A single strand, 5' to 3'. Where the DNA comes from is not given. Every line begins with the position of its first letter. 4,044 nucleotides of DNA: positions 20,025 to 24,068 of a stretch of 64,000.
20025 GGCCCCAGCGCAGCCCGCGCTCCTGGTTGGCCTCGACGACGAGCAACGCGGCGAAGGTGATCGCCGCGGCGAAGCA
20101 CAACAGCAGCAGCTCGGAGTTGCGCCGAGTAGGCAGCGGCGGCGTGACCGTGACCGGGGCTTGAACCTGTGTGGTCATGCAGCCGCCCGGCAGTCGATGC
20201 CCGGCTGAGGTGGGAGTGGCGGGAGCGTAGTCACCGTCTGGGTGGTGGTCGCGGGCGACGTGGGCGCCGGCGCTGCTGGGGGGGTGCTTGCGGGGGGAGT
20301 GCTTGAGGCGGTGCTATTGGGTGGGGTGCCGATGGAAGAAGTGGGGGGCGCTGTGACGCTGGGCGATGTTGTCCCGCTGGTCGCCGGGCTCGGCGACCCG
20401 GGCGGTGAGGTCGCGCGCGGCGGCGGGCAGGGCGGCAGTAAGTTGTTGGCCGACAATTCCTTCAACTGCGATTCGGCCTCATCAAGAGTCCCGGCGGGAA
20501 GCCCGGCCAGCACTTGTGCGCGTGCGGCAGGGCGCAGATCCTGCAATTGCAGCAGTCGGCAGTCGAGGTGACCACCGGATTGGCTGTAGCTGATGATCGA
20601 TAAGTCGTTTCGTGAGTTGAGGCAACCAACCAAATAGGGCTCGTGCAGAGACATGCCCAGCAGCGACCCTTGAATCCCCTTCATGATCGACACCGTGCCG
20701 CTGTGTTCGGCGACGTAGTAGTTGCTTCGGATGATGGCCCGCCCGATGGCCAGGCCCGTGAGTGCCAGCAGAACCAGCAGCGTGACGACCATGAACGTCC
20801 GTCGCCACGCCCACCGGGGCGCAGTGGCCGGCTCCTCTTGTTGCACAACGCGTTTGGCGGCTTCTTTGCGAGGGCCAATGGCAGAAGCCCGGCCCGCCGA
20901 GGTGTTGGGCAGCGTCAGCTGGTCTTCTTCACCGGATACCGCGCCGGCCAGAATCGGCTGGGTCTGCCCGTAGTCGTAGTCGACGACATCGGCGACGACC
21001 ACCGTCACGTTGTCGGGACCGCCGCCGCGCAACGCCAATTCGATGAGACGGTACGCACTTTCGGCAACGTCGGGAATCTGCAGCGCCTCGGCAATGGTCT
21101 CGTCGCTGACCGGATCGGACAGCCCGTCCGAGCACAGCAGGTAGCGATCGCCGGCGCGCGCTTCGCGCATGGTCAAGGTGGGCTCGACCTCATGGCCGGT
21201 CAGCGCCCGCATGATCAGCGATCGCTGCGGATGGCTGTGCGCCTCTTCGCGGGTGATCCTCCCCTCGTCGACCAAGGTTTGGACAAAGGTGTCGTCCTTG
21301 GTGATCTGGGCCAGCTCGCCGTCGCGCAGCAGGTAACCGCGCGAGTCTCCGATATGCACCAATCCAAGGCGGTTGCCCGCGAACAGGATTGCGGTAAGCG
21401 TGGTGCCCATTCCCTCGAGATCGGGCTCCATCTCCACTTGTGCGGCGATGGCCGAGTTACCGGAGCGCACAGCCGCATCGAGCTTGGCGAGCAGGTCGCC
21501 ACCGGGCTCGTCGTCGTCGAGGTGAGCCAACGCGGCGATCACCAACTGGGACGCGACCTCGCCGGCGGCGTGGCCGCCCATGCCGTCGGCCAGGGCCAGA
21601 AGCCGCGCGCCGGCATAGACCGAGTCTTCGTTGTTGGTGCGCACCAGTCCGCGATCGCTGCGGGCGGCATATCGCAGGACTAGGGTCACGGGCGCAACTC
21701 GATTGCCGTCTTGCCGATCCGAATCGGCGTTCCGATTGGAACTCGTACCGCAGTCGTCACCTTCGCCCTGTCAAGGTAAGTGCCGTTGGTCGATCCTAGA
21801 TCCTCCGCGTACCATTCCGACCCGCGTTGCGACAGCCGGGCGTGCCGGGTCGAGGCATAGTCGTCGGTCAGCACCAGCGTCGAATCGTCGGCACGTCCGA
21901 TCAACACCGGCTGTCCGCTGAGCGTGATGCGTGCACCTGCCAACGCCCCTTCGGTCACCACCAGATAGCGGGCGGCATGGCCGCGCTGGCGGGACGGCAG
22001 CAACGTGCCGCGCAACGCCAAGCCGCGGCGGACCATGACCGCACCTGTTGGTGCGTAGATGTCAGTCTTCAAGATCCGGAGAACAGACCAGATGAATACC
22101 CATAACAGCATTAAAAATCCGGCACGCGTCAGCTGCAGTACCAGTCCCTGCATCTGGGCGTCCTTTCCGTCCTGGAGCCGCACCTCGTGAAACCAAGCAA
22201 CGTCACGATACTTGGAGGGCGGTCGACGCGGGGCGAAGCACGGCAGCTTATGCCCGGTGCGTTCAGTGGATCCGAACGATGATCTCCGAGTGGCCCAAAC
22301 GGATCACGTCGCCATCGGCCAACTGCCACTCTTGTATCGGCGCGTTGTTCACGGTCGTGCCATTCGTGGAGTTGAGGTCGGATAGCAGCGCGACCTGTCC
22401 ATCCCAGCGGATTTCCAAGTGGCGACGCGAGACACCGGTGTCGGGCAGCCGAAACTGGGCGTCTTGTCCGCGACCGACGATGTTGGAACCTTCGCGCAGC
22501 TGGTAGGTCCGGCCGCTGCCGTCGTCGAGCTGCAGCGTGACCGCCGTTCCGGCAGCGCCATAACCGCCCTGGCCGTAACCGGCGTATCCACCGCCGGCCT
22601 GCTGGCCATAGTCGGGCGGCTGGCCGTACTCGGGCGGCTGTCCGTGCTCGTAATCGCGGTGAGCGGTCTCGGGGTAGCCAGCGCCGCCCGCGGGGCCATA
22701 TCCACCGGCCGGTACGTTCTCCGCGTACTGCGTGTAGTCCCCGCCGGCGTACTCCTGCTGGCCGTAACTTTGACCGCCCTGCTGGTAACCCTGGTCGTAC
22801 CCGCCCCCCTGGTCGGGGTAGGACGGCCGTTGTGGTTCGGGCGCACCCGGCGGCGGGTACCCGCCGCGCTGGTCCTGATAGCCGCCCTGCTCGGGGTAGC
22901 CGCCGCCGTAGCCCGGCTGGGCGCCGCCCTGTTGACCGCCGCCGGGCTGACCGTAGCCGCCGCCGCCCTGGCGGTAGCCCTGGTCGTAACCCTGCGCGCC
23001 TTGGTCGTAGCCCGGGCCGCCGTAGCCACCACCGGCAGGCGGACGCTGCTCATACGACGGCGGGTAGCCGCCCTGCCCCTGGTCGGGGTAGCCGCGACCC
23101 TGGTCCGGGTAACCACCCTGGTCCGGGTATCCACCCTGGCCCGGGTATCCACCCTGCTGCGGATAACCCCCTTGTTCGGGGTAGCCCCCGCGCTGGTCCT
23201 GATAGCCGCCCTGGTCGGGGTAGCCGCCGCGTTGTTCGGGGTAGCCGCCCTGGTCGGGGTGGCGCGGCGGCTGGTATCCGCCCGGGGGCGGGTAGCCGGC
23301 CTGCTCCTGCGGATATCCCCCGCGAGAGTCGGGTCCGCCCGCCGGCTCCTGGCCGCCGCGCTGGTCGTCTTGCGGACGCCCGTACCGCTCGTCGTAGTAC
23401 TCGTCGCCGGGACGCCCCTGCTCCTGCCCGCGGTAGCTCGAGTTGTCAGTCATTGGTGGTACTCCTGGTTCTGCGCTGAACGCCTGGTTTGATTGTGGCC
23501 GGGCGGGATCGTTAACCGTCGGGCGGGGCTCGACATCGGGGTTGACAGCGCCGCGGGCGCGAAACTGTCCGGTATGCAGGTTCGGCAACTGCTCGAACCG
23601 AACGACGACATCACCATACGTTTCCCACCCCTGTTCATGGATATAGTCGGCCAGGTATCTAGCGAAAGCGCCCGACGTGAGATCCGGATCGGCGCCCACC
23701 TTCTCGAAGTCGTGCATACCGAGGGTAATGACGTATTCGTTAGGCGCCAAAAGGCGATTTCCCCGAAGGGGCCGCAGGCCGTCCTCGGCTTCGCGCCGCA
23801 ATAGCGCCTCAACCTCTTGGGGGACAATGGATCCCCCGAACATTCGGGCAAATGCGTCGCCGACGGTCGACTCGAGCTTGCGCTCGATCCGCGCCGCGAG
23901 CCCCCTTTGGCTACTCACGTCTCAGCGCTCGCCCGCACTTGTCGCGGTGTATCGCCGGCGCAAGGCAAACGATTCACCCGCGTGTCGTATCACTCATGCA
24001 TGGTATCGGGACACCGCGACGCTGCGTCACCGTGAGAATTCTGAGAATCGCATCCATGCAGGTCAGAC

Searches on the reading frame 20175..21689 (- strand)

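Call 63: search_protein_families(library=pfam, proteins=[window:20175-21689:-], max_evalue=0.00001)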
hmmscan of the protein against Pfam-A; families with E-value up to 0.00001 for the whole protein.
window:20175-21689:- (504 aa): 2 families
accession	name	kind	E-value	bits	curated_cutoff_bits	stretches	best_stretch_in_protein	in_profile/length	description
PF13672.11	PP2C_2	-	5.9e-13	49.3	24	1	19-198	11-182/209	Protein phosphatase 2C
PF00481.26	PP2C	-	6.5e-08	33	20.3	1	25-133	31-140/255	Protein phosphatase 2C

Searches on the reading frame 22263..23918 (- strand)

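Call 63: search_protein_families(library=pfam, proteins=[window:22263-23918:-], max_evalue=0.00001)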
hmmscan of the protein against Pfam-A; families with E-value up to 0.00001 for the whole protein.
window:22263-23918:- (551 aa): 3 families
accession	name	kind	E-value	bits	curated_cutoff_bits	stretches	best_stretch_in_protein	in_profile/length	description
PF12401.13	FhaA_N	-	7.4e-35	120.3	25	1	10-121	3-114/115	FhaA, N-terminal domain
PF00498.31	FHA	-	1.5e-18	67.4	20.7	1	480-542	2-67/67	FHA domain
PF16697.10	Yop-YscD_cpl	-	1.7e-12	47.8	33.2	1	468-546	8-88/94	Inner membrane component of T3SS, cytoplasmic domain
